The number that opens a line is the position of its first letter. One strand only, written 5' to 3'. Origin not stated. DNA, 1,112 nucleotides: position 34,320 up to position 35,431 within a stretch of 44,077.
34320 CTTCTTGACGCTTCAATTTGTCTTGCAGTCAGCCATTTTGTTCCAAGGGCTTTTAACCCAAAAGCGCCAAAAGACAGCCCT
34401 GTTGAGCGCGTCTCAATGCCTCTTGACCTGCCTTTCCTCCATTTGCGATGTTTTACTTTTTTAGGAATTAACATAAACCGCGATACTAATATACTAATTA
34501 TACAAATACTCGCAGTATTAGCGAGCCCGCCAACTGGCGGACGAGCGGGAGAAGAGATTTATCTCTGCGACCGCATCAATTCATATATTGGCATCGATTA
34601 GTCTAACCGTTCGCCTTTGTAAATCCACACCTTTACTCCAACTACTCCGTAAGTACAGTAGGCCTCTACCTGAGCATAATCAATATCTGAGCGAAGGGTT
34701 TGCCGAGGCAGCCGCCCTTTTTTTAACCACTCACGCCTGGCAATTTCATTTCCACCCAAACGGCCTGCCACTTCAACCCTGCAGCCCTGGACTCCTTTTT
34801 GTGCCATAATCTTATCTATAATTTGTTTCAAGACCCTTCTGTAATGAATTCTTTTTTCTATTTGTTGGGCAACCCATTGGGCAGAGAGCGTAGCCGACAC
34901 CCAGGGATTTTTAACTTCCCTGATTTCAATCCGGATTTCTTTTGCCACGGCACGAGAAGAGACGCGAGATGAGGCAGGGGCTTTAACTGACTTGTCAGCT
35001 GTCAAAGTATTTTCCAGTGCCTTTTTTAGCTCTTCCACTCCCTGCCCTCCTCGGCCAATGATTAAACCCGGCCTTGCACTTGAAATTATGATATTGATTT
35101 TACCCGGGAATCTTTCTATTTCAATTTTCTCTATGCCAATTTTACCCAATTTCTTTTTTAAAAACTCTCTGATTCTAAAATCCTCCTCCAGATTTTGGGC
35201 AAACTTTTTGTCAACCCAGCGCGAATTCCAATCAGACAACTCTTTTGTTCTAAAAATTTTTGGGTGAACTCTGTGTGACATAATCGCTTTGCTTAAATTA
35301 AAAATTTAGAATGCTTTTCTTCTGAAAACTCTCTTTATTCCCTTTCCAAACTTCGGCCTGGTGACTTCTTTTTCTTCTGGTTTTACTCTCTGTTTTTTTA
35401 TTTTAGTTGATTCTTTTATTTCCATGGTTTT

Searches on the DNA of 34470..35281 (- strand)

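Call 19: search_rna_families(source=window, start=34470, end=34600, threshold=evalue, max_evalue=10)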
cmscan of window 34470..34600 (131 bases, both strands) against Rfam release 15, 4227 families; matches with E-value up to 10: 0.
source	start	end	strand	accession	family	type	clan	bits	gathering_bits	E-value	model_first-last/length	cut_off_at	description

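Call 66: search_rna_families(sources=[L155, L129, L168, L131, L136, L138, L165, L194], threshold=gathering)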
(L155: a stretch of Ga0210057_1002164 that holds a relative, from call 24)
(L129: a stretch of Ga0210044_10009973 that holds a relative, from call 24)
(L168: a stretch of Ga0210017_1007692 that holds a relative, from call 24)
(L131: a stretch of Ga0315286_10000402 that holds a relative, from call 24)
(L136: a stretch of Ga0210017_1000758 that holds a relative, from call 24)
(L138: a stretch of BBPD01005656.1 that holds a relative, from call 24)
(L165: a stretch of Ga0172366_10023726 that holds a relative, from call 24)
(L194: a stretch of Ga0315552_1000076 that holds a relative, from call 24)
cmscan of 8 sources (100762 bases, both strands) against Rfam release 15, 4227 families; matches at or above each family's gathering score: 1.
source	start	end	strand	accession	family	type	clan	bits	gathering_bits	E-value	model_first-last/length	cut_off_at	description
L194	717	787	-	RF00005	tRNA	Gene; tRNA;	CL00001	58.8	29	5.9e-10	1-71/71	no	tRNA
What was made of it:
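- On Any curated RNA family (Rfam 15, including small ribozymes and riboswitches): Eight element-dense loci give only a tRNA (call 66).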

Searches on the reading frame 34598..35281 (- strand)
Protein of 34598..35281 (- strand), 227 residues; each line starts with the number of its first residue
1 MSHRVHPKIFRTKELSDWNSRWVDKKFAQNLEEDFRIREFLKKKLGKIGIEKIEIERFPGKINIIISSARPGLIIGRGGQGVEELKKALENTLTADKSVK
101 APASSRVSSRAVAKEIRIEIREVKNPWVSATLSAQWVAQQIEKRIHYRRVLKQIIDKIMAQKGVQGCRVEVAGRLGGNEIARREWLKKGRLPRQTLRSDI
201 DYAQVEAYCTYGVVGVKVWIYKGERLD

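Call 16: find_encoding_contigs(protein=window:34598-35281:-, flank=3000, max_places=10)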
Protein window:34598-35281:- (227 aa): 1 contig read that carries it; 1 place shown.
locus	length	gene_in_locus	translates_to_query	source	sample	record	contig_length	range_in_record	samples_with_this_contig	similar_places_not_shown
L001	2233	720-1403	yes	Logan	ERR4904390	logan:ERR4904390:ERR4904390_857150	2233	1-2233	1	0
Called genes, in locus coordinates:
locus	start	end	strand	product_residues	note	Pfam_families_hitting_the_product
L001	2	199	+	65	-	?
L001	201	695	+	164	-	PF00237:Ribosomal_L22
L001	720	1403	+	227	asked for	PF07650:KH_2, PF05316:VAR1 (faint), PF00189:Ribosomal_S3_C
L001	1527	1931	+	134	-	PF00252:Ribosomal_L16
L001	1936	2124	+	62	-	PF00831:Ribosomal_L29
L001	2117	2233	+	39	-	?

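Call 23: find_homologous_proteins(query=window:34598-35281:-, max_evalue=1e-40)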
Query window:34598-35281:- (227 aa): 6576 proteins with E <= 1e-40 among 8000 candidates; the best 120 are listed.
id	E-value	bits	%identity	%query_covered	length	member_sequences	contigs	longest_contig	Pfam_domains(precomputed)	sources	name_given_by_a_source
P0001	1.9e-143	494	100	100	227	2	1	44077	PF07650.24,PF00189.26,PF05316.18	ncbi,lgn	-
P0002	2.0e-111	389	78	100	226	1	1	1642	PF07650.24,PF00189.26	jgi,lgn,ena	-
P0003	2.2e-106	373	76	100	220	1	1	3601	PF07650.24,PF00189.26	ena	-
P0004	1.2e-102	360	75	100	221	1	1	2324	PF07650.24,PF00189.26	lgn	-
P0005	1.5e-102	360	77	100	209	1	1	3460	PF07650.24,PF00189.26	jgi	jgi:small subunit ribosomal protein S3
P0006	1.1e-101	357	74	100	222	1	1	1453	PF07650.24,PF00189.26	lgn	-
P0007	1.2e-101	357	74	100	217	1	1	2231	PF07650.24,PF00189.26,PF05316.18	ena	-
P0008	2.0e-101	356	71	100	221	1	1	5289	PF07650.24,PF00189.26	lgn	-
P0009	6.8e-101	355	71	100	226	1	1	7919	PF07650.24,PF00189.26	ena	-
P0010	7.7e-101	355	73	100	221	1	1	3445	PF07650.24,PF00189.26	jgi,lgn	-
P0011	9.7e-101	354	73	100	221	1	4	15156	PF07650.24,PF00189.26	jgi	jgi:small subunit ribosomal protein S3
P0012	1.1e-100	354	74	100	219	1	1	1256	PF07650.24,PF00189.26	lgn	-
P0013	1.5e-100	354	71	100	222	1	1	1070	PF07650.24,PF00189.26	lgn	-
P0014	2.1e-100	353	72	100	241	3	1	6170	PF07650.24,PF00189.26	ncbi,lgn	-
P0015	2.1e-100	353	74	100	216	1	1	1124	PF07650.24,PF00189.26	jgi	jgi:small subunit ribosomal protein S3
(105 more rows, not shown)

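Call 24: find_related_loci(query=window:34598-35281:-, collection=metagenome_contigs, flank=10000)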
Query window:34598-35281:- (227 aa) in metagenome_contigs; peptide patterns used: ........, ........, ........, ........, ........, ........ (x = any residue, [..] = any of these).
600 stretches matched a pattern (row limit reached: there are more); 219 encode a relative of the query (tblastn E <= 1e-3); the best 80 are kept; 80 distinct loci.
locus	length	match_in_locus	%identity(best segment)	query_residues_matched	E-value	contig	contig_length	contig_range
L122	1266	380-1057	78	1-226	2e-120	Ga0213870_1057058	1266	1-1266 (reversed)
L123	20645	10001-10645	71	1-227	1e-105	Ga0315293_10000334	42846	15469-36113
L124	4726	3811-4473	70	1-226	3e-104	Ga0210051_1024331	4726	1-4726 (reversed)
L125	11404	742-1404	70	1-226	6e-104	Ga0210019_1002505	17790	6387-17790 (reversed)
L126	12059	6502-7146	71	1-227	1e-103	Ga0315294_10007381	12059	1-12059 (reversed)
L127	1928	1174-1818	68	1-227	7e-107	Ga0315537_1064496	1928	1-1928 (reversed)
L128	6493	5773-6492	71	1-225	1e-100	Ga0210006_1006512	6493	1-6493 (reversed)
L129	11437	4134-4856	71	1-226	8e-101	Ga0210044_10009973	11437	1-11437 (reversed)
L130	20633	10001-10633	69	1-226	7e-101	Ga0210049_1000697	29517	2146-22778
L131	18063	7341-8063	72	1-226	2e-100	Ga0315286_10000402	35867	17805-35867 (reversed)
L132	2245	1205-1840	68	1-226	3e-104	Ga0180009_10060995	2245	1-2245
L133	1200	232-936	66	1-227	4e-108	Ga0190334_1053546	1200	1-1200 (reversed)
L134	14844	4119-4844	61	1-227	1e-98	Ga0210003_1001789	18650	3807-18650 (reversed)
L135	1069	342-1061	63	1-227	8e-107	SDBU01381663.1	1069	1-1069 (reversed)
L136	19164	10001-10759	69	1-226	5e-98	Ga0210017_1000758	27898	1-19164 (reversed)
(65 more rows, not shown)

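Call 78: list_cluster_members(proteins=[P0001, P0121, P0241, P0244])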
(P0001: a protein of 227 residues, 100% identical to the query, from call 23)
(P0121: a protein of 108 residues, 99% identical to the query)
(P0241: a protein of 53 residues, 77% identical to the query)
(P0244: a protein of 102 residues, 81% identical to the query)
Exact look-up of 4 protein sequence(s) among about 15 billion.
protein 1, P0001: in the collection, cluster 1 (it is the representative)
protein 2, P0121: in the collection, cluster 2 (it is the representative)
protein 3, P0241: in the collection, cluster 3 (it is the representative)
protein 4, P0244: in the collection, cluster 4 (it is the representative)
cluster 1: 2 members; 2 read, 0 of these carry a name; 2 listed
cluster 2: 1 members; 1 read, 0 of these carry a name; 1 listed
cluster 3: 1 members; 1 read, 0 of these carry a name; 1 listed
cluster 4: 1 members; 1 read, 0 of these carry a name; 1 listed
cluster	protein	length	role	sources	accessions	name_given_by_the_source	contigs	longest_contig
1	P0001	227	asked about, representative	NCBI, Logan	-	-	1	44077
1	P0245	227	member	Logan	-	-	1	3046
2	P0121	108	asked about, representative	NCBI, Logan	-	-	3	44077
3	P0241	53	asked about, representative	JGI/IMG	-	-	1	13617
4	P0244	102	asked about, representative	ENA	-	-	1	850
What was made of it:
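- Tried and rejected: Cluster look-up for organism names (call 78).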
